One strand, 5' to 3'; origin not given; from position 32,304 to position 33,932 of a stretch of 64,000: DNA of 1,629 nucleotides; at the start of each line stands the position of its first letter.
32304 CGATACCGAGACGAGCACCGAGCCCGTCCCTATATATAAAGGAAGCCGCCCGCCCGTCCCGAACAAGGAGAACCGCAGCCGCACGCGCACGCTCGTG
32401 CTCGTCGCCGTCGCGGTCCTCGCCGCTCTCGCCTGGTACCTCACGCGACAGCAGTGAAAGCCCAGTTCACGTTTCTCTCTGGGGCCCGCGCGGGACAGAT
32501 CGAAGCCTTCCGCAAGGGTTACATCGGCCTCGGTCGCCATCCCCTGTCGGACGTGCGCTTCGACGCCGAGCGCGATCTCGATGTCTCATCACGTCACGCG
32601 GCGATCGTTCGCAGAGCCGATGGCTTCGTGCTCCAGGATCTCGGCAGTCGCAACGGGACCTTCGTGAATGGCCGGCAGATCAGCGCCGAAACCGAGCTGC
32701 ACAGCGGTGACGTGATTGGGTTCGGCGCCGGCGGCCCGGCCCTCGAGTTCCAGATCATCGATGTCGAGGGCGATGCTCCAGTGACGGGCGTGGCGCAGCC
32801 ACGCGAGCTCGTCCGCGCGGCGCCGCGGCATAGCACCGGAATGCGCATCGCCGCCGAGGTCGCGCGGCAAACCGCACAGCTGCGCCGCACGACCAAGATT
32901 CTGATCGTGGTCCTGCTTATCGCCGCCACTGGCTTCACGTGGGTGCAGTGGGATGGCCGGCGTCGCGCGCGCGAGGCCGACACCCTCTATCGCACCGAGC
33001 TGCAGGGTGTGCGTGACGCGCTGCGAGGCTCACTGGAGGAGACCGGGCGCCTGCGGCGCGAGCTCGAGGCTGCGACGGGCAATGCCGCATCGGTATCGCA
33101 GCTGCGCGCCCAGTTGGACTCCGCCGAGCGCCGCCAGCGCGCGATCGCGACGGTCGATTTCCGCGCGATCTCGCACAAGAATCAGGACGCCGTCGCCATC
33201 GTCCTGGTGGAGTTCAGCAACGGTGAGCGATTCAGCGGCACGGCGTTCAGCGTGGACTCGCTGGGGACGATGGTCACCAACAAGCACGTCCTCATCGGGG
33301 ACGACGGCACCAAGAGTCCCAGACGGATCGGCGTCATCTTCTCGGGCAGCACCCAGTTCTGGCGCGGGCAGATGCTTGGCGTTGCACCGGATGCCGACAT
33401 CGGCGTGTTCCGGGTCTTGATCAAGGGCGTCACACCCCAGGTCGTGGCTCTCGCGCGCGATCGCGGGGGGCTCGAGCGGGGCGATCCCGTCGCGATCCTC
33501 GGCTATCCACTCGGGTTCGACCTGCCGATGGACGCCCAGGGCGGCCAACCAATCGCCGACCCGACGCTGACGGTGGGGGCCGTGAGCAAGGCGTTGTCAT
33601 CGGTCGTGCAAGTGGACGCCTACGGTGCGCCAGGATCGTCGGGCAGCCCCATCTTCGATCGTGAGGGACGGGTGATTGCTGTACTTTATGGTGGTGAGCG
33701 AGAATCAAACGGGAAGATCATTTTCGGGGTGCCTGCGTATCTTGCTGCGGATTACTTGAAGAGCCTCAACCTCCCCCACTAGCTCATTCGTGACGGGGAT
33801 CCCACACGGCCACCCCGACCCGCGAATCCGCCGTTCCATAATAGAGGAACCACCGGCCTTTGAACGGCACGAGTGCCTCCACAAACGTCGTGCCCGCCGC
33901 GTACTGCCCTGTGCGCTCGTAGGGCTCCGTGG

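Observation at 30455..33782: Three-gene phospho-Thr module: Zn-ribbon/2xFHA protein, TM-anchored PP2C, and an FHA-TM-trypsin protease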

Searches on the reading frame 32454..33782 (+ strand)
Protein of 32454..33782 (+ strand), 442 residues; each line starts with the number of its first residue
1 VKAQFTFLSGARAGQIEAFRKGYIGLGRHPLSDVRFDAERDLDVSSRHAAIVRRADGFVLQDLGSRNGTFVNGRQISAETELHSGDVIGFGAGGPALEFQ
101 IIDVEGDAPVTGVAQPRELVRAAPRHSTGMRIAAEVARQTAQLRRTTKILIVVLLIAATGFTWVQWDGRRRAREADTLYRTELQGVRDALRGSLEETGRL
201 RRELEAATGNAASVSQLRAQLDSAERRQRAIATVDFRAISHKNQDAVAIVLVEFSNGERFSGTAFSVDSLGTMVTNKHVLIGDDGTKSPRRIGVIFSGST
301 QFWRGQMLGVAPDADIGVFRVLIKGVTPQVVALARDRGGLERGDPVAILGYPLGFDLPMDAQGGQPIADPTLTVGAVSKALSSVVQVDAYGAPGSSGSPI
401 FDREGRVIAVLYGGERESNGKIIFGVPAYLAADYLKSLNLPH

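Call 3: search_protein_families(library=pfam, proteins=[window:32454-33782:+], max_evalue=0.01)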
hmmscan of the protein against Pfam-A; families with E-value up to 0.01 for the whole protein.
window:32454-33782:+ (442 aa): 4 families
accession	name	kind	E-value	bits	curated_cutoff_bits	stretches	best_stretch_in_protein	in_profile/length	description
PF00498.31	FHA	-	1.9e-18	67.1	20.7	1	26-91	3-67/67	FHA domain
PF13365.12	Trypsin_2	-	1.6e-17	65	27.6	1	262-410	1-144/144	Trypsin-like peptidase domain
PF16697.10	Yop-YscD_cpl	-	3.1e-11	43.8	33.2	1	7-92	2-85/94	Inner membrane component of T3SS, cytoplasmic domain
PF00944.25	Peptidase_S3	-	0.00018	21.8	21.2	1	388-419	101-132/159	Alphavirus core protein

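Call 5: find_homologous_proteins(query=window:32454-33779:+, max_evalue=0.00001)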
Query window:32454-33779:+ (442 aa): 1214 proteins with E <= 0.00001 among 8000 candidates; the best 120 are listed.
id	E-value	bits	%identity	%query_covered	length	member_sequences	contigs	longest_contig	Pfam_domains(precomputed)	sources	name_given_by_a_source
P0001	7.4e-284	959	100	100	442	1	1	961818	PF13365.13,PF00498.32,PF16697.11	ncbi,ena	-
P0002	4.2e-255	864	91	100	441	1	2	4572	PF13365.13,PF00498.32,PF16697.11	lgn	-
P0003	1.9e-226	770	78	100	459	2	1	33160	PF13365.13,PF00498.32,PF16697.11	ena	-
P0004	5.5e-223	758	78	100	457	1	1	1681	PF13365.13,PF00498.32,PF16697.11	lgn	-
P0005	3.7e-222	756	78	100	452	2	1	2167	PF13365.13,PF00498.32,PF16697.11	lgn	-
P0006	5.2e-222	755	77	100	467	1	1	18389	PF13365.13,PF00498.32,PF16697.11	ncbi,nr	ncbi:MAG TPA: FHA domain-containing protein [Gemmatimonadales bacterium]|nr:FHA domain-containing pr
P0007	6.3e-220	748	78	100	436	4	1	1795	PF13365.13,PF00498.32,PF16697.11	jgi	jgi:S1-C subfamily serine protease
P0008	2.3e-219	747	76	100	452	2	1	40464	PF13365.13,PF00498.32,PF16697.11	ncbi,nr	ncbi:MAG TPA: trypsin-like peptidase domain-containing protein [Gemmatimonadales bacterium]|nr:tryps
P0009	9.0e-219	745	77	100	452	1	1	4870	PF13365.13,PF00498.32,PF16697.11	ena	-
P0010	6.3e-218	742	75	100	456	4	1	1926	PF13365.13,PF00498.32,PF16697.11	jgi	-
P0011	8.3e-218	741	78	100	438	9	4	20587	PF13365.13,PF00498.32,PF16697.11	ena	-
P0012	1.5e-217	741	79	100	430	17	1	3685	PF13365.13,PF00498.32,PF16697.11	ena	-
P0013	2.2e-217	740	76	100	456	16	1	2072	PF13365.13,PF00498.32,PF16697.11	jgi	-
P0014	3.8e-217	739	75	100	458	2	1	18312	PF13365.13,PF00498.32,PF16697.11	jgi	jgi:S1-C subfamily serine protease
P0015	1.1e-216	738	75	100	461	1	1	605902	PF13365.13,PF00498.32,PF16697.11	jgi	jgi:S1-C subfamily serine protease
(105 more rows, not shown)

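Call 6: search_protein_families(library=ncbifam, proteins=[window:32454-33782:+], max_evalue=0.001)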
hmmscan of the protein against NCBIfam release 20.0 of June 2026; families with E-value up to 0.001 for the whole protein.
window:32454-33782:+ (442 aa): 10 families
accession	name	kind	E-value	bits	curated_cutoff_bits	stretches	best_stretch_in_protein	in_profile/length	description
NF049868.1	FhaB_Rv0019c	equivalog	9.3e-13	48.5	125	1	5-91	69-152/158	FHA domain-containing protein FhaB/FipA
NF041660.2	oxygluDhInhib_OdhI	equivalog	4.2e-10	39.6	200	1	14-91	48-121/130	oxoglutarate dehydrogenase inhibitor Odhl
NF041521.1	HhoA_HhoB_HtrA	equivalog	5.3e-10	39.1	450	1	257-418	54-204/335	HhoA/HhoB/HtrA family serine endopeptidase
NF047968.1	SerProtHtrA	equivalog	1.3e-08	34.6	470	1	260-412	87-231/357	serine protease HtrA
NF033740.0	MarP_fam_protase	equivalog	1.5e-08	34.1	250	1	222-415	173-355/390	MarP family serine protease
NF052573.1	HisKinEspAMyxo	equivalog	2.4e-08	32.5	1400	1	26-93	50-114/755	serine histidine kinase EspA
TIGR02037.1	degP_htrA_DO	subfamily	2e-07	30.3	416.2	1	257-435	57-224/434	Do family serine endopeptidase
NF033760.1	gliding_GltG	equivalog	4.5e-07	28.8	650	1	19-129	21-127/650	adventurous gliding motility protein GltG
NF050055.1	SerProtHtrAMycob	equivalog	4.9e-07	29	800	1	238-417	206-383/502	serine protease HtrA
TIGR03354.1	VI_FHA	hypoth_equivalog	1.4e-06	28.4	120.25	1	22-117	24-117/420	type VI secretion system-associated FHA domain protein TagH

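Call 9: find_related_loci(query=window:32454-33779:+, collection=genome_contigs, flank=10000)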
Query window:32454-33779:+ (442 aa) in genome_contigs; peptide patterns used: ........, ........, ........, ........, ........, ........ (x = any residue, [..] = any of these).
164 stretches matched a pattern; 54 encode a relative of the query (tblastn E <= 1e-3); 53 distinct loci.
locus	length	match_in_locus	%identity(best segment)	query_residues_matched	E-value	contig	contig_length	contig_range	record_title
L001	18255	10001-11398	77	1-441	0e+0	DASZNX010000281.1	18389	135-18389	MAG TPA_asm: Gemmatimonadales bacterium isolate SMAG_U5929 k141_875474, whole genome shotgun sequence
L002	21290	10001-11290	79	1-442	0e+0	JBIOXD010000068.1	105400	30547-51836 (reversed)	MAG: Gemmatimonadales bacterium isolate MAG065 k127_2970074, whole genome shotgun sequence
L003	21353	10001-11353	76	1-441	0e+0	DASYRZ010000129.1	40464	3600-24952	MAG TPA_asm: Gemmatimonadales bacterium isolate SMAG_U4524 k141_2758097, whole genome shotgun sequence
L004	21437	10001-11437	71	1-441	0e+0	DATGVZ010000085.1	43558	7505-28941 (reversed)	MAG TPA_asm: Gemmatimonadales bacterium isolate SMAG_U10569 k141_1835094, whole genome shotgun sequence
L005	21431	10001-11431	72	1-441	0e+0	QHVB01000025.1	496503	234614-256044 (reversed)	MAG: Gemmatimonadetes bacterium isolate AG14 14_0929_12_30cm_scaffold_7_curated, whole genome shotgun sequence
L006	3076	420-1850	72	1-441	0e+0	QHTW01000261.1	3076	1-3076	MAG: Gemmatimonadetes bacterium isolate AG42 14_1009_13_20cm_scaffold_44261_curated, whole genome shotgun sequence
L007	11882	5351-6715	73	1-441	0e+0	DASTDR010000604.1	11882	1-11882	MAG TPA_asm: Gemmatimonadales bacterium isolate SMAG_U826 k141_198379, whole genome shotgun sequence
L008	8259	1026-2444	72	1-441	0e+0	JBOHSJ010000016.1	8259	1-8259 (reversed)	MAG: Gemmatimonadales bacterium isolate SC-S_metawrap_bin.80 k127_4773225, whole genome shotgun sequence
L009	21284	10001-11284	77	1-440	0e+0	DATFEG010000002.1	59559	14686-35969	MAG TPA_asm: Gemmatimonadales bacterium isolate SMAG_U8601 k141_2381107, whole genome shotgun sequence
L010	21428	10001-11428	73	1-442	0e+0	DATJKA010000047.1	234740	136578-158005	MAG TPA_asm: Gemmatimonadales bacterium isolate SMAG_U15580 k141_12281531, whole genome shotgun sequence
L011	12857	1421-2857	71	1-441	0e+0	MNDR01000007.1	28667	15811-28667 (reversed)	MAG: Gemmatimonadetes bacterium 13_2_20CM_2_65_7 13_2_20cm_2_scaffold_1515, whole genome shotgun sequence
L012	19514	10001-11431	73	1-441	0e+0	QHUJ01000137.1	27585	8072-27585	MAG: Gemmatimonadetes bacterium isolate AG30 14_0929_12_40cm_scaffold_525_curated, whole genome shotgun sequence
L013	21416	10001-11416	72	1-442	0e+0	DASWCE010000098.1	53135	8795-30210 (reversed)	MAG TPA_asm: Gemmatimonadales bacterium isolate SMAG_U2701 k141_707466, whole genome shotgun sequence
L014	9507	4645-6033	72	1-441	0e+0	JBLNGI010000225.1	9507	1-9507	MAG: Gemmatimonadota bacterium isolate MAG24 PRJNA1068274_bin2_renamed_224, whole genome shotgun sequence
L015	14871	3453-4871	73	1-440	0e+0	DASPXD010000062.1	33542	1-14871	MAG TPA_asm: Gemmatimonadales bacterium isolate SMAG_U11558 k141_782274, whole genome shotgun sequence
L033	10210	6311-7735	54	1-440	4e-149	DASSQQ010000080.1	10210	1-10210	MAG TPA_asm: Gemmatimonadales bacterium isolate SMAG_U467 k141_1741721, whole genome shotgun sequence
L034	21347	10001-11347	59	7-440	2e-140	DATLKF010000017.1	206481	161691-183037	MAG TPA_asm: Gemmatimonadales bacterium isolate SMAG_U13715 k141_47809, whole genome shotgun sequence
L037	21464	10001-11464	41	1-441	3e-100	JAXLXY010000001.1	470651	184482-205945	MAG: Gemmatimonadales bacterium isolate STL-GEM4 C1.156.fa-1, whole genome shotgun sequence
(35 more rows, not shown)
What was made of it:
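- Checked: Orthologous loci were found in 53 Gemmatimonadota genomes (call 9).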

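Call 16: search_protein_families(library=pfam, proteins=[L002:7471-8967:+, L037:7255-8960:+], max_evalue=0.01)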
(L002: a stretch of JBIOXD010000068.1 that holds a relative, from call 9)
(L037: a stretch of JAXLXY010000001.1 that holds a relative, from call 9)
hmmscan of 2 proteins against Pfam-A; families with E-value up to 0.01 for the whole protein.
L002:7471-8967:+ (498 aa): 8 families
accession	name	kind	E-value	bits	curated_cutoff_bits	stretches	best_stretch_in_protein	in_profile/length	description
PF00069.31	Pkinase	-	1.1e-47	163.1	31.7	1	43-300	1-252/263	Protein kinase domain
PF07714.23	PK_Tyr_Ser-Thr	-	6.3e-27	95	23.1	1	44-272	2-224/258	Protein tyrosine and serine/threonine kinase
PF01636.29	APH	-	5.2e-07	30.1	23.2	1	150-191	157-195/239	Phosphotransferase enzyme family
PF17667.7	Pkinase_fungal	-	1.7e-06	27.5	24.1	1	156-242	300-384/387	Fungal protein kinase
PF12330.14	Haspin_kinase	-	0.0014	18.2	25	1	102-200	174-257/364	Haspin like kinase domain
PF03109.22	ABC1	-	0.0028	17.3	22.9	1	118-197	144-218/244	ABC1 atypical kinase-like domain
PF13240.11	Zn_Ribbon_1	-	0.0041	17.3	25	1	4-19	2-17/23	zinc-ribbon domain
PF06293.20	Kdo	-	0.0083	16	21.3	0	129-194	105-170/207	Lipopolysaccharide kinase (Kdo/WaaP) family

L037:7255-8960:+ (568 aa): 9 families
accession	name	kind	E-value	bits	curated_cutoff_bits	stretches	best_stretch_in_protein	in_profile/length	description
PF00069.31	Pkinase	-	6.6e-51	173.6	31.7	1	40-299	1-254/263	Protein kinase domain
PF07714.23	PK_Tyr_Ser-Thr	-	3.2e-30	105.7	23.1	1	41-297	2-249/258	Protein tyrosine and serine/threonine kinase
PF01636.29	APH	-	9.8e-06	25.9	23.2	1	141-189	150-197/239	Phosphotransferase enzyme family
PF17667.7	Pkinase_fungal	-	0.00032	20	24.1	1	156-238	304-383/387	Fungal protein kinase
PF13428.12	TPR_14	-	0.00051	20.9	23.5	0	528-567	4-43/44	Tetratricopeptide repeat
PF14559.12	TPR_19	-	0.0021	18.8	25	0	535-567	35-67/68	Tetratricopeptide repeat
PF06293.20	Kdo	-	0.0025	17.7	21.3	1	124-187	103-167/207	Lipopolysaccharide kinase (Kdo/WaaP) family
PF07719.23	TPR_2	-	0.0034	17.8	27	0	535-557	11-33/34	Tetratricopeptide repeat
PF13240.11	Zn_Ribbon_1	-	0.0095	16.2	25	0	1-16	2-17/23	zinc-ribbon domain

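Call 17: search_solved_structures(query=window:32454-33779:+, max_evalue=0.01, show_alignments=3)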
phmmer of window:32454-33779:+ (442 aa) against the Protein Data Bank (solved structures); distinct sequences matched with E-value up to 0.01: 74 (the best 60 are shown).
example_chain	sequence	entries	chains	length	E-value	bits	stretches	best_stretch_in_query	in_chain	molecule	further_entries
7w24_A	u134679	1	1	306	3e-09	39.5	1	249-420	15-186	Probable serine protease HtrA1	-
7vyz_A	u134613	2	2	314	8.6e-09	38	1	249-420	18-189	Probable serine protease HtrA1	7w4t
7w23_A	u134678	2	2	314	1.2e-08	37.5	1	249-420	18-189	Probable serine protease HtrA1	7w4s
7w4v_A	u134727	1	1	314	1.6e-08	37.1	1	249-421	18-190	Probable serine protease HtrA1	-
6ieo_A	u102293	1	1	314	1.6e-08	37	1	249-420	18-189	Probable serine protease HtrA (DEGP protein)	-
7w22_A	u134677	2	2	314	1.6e-08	37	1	249-420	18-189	Probable serine protease HtrA1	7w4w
7w25_A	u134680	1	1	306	1.7e-08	37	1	249-421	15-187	Probable serine protease HtrA1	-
4ic5_A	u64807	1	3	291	1.8e-08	36.9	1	249-411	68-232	Protease Do-like 5, chloroplastic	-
7vz0_A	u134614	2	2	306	1.8e-08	36.9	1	249-420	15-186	Probable serine protease HtrA1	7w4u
7w4r_A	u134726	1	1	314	2.6e-08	36.4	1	249-420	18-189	Probable serine protease HtrA1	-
7w21_A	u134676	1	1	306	2.8e-08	36.3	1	249-420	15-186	Probable serine protease HtrA1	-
5zvj_A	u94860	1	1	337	7.1e-08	35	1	249-420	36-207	Serine protease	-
1uht_A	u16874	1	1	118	1.9e-06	30.3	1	5-91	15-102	expressed protein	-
3qo6_A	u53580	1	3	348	2.8e-06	29.7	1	243-427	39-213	Protease Do-like 1, chloroplastic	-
2w7s_A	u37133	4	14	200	3.2e-06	29.5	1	269-426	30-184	SERINE PROTEASE SPLA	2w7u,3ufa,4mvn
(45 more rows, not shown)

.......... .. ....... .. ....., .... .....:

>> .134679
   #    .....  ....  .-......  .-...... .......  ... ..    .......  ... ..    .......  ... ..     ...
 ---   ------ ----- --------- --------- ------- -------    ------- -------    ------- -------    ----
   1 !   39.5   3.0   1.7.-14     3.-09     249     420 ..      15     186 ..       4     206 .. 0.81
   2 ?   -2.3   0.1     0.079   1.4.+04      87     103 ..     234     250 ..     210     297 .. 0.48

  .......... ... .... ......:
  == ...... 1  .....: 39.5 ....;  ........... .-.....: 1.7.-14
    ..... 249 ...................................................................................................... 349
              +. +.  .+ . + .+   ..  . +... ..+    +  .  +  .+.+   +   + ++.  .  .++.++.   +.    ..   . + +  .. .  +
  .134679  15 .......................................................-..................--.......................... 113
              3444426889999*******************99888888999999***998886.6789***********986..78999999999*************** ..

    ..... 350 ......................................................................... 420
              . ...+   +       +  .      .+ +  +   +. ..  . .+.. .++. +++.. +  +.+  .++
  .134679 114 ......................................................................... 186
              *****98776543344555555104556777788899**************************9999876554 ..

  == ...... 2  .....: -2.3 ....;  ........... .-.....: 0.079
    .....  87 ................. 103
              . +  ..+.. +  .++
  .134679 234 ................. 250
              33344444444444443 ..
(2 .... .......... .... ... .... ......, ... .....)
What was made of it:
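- Checked: All three align with the triad of M. tuberculosis HtrA1 (call 17).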

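Call 18: search_protein_representatives(protein=window:32454-33779:+)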
Query: 442 residues. Proteins with E-value up to 0.001 (for the whole library): 25631; up to 1e-10: 2716; up to 1e-30: 288. The best 150 are listed.
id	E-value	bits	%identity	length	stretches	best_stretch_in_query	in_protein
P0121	8.0e-143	492.7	61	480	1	1-442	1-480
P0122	1.0e-117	410.0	60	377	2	216-440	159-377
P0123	1.6e-100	353.4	47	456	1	1-437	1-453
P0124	1.2e-88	314.3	42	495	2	110-435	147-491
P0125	5.0e-88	312.2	65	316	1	1-281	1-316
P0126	9.2e-86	304.7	47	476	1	1-438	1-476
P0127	1.3e-84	300.9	45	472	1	1-432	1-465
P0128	2.2e-79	283.7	71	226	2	1-131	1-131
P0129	3.9e-79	282.9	43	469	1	5-435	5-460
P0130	1.2e-77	278.1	43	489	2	108-433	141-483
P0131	4.4e-77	276.1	45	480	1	3-429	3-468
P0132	1.4e-76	274.5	41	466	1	4-431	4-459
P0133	2.6e-76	273.6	41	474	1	1-439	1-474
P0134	6.0e-76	272.4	44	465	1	4-429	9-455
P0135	6.0e-76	272.4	44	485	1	1-432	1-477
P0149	1.6e-71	257.8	38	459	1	3-435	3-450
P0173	3.1e-65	237.1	37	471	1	2-435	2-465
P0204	5.4e-59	216.6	35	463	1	3-436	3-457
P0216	4.6e-57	210.2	34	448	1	7-435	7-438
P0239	1.2e-54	202.3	34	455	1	4-428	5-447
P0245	4.1e-53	197.2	35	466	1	1-438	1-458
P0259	7.1e-50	186.5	33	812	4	242-435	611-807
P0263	1.7e-49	185.3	36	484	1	3-435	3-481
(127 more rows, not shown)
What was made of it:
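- Checked: The family has 288 50%-identity clusters at E <= 1e-30 (call 18).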

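Call 19: list_cluster_members(proteins=[P0123, P0133, P0149, P0173, P0204, P0216, P0239, P0245, P0259, P0263])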
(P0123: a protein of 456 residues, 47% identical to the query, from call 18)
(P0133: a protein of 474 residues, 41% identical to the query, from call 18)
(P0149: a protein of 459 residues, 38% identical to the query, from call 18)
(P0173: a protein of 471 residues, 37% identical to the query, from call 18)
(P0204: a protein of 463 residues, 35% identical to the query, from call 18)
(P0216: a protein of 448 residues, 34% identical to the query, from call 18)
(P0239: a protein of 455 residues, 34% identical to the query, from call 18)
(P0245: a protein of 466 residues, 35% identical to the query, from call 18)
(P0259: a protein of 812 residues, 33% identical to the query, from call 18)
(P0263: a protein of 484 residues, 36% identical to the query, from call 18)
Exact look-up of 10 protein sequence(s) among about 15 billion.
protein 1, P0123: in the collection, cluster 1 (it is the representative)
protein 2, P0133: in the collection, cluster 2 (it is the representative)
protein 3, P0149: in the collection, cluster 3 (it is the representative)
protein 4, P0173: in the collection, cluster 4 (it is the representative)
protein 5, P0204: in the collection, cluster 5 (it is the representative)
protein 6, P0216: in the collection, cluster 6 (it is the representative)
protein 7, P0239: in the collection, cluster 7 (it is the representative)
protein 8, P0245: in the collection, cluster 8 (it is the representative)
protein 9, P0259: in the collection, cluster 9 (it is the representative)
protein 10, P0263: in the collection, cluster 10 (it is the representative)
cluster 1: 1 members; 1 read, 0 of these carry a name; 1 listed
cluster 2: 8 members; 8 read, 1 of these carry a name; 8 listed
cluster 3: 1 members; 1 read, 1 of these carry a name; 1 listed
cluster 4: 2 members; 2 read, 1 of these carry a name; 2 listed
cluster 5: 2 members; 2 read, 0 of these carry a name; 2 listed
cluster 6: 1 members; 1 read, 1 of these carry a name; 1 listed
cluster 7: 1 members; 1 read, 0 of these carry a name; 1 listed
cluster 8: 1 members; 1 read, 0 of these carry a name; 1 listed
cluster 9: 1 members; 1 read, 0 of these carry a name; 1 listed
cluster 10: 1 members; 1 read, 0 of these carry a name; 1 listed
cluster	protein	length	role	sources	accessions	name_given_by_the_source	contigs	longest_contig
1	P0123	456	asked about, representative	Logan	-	-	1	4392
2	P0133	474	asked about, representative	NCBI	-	-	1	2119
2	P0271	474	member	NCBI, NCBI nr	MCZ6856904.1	MAG: trypsin-like peptidase domain-containing protein [Gemmatimonadetes bacterium] | trypsin-like peptidase domain-containing protein [Gemmatimonadota bacterium]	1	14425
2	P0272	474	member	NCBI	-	-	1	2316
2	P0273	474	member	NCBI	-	-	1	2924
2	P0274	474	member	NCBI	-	-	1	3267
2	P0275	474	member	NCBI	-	-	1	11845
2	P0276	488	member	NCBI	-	-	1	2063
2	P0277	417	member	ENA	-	-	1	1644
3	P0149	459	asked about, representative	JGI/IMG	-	S1-C subfamily serine protease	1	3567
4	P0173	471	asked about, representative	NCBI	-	-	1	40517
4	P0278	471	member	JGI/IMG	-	S1-C subfamily serine protease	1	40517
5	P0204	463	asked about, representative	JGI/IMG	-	-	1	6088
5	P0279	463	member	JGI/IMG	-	-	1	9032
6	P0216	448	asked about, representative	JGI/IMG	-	S1-C subfamily serine protease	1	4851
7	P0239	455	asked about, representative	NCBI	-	-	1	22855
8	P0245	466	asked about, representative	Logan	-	-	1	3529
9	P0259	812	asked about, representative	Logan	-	-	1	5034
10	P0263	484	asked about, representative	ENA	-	-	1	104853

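Call 21: find_encoding_contigs(protein=P0263, flank=8000, max_places=2)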
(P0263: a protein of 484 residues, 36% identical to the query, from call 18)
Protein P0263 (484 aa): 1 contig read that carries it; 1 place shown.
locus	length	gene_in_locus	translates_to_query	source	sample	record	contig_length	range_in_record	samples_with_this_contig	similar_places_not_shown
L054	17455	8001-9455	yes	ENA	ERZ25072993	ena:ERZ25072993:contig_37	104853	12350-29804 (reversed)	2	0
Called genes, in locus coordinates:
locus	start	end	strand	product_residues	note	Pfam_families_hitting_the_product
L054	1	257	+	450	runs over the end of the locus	PF05936:T6SS_VasE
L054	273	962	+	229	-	PF09850:DotU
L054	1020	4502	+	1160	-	PF14331:IcmF-related_N, PF06761:IcmF-related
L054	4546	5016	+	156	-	-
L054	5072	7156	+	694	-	PF00069:Pkinase, PF07714:PK_Tyr_Ser-Thr, PF03109:ABC1 (faint), PF17667:Pkinase_fungal (weak)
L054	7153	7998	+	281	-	PF00481:PP2C, PF13672:PP2C_2, PF07228:SpoIIE (faint)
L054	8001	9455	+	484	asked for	PF16697:Yop-YscD_cpl, PF00498:FHA, PF00089:Trypsin, PF13365:Trypsin_2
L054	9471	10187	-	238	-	PF03783:CsgG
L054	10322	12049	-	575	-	PF16697:Yop-YscD_cpl, PF00498:FHA, PF01464:SLT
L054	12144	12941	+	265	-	PF03783:CsgG, PF13036:LpoB (weak)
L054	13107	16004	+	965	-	PF00069:Pkinase, PF01636:APH (faint), PF03109:ABC1 (faint), PF07714:PK_Tyr_Ser-Thr, PF02368:Big_2, PF26182:Ig_NUP210_5th (faint), PF02368:Big_2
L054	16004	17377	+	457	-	-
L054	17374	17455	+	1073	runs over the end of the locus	PF22067:Cep192_D3 (faint), PF00635:Motile_Sperm (faint), PF19190:BACON_2, PF21310:OCRL-like_ASH (faint), PF22076:Cep192_D6 (weak), PF22544:HYDIN_VesB_CFA65-like_Ig (weak), PF24507:Ig_CFAP65_4th (faint), PF19190:BACON_2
